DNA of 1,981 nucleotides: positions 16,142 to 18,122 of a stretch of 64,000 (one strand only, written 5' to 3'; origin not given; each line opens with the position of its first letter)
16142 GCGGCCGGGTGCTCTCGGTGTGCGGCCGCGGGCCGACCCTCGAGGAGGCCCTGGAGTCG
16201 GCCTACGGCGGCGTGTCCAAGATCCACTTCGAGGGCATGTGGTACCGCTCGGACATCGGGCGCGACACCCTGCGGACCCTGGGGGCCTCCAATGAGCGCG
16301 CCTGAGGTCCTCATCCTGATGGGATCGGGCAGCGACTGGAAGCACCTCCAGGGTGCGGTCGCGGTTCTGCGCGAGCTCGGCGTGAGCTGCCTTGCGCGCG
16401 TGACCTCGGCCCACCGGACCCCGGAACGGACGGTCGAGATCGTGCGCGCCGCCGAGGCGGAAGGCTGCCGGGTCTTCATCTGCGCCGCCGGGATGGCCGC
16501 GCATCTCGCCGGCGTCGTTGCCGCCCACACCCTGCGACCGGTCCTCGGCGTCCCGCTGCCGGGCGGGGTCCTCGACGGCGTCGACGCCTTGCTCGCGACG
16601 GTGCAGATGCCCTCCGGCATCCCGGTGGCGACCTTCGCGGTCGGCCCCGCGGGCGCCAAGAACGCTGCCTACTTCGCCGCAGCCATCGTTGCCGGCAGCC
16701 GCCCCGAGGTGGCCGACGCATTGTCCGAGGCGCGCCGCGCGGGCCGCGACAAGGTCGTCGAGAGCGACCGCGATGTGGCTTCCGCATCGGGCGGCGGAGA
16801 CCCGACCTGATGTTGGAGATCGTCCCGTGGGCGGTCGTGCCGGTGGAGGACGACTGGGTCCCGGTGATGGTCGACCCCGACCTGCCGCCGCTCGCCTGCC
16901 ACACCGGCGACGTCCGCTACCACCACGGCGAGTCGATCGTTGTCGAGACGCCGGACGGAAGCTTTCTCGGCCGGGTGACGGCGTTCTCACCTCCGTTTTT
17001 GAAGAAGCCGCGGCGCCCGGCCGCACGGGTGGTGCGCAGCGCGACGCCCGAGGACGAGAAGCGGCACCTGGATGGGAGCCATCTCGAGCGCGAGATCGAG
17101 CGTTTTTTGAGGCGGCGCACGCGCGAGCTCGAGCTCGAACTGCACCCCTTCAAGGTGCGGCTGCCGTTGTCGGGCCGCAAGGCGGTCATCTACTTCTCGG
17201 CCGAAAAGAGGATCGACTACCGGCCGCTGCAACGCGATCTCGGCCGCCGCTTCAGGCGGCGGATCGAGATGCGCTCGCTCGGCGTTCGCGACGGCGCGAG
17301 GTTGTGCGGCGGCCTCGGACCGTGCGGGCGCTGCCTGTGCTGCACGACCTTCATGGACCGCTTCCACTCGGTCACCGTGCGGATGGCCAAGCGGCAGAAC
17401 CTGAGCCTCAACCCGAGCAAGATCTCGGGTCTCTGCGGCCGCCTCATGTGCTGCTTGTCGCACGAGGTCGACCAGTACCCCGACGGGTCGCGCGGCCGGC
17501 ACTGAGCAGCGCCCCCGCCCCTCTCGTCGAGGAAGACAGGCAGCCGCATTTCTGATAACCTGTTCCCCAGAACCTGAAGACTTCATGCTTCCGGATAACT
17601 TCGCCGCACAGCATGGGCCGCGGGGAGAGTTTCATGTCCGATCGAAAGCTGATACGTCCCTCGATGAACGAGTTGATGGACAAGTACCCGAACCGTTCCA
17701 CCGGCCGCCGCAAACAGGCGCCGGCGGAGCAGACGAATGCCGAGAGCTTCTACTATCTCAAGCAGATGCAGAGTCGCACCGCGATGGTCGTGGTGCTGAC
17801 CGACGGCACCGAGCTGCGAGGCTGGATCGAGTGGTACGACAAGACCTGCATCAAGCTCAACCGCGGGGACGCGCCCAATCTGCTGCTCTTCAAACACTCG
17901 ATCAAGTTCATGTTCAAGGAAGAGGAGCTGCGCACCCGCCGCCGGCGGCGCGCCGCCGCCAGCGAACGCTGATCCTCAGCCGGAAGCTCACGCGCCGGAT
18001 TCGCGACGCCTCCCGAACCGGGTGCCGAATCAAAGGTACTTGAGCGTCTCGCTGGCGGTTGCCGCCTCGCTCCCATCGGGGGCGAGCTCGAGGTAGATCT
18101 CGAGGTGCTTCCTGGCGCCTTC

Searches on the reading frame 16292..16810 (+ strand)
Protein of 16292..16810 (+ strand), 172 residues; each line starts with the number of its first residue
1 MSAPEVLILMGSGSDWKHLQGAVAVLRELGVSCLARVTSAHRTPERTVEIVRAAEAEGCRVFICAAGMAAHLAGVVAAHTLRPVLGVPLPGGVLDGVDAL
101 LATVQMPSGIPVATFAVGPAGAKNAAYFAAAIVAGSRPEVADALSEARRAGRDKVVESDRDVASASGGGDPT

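Call 50: search_protein_families(library=pfam, proteins=[window:16292-16810:+], max_evalue=0.001)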
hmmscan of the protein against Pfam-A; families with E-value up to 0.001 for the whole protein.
window:16292-16810:+ (172 aa): 2 families
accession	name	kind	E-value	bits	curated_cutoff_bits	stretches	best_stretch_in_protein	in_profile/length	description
PF00731.26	AIRC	-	7.1e-54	181.8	30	1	6-150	2-144/148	AIR carboxylase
PF06506.16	PrpR_N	-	0.0007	19.7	29.1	1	36-73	6-43/167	Propionate catabolism activator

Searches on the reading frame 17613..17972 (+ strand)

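Call 50: search_protein_families(library=pfam, proteins=[window:17613-17972:+], max_evalue=0.001)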
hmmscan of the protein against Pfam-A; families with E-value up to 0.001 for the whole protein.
window:17613-17972:+ (119 aa): 2 families
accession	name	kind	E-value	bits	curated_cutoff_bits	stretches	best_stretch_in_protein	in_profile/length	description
PF17209.9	Hfq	-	1.4e-07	31.5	27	1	49-105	6-62/64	Hfq protein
PF21979.2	Hfq_1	-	1.6e-06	28.6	27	1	54-100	13-59/61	Hfq related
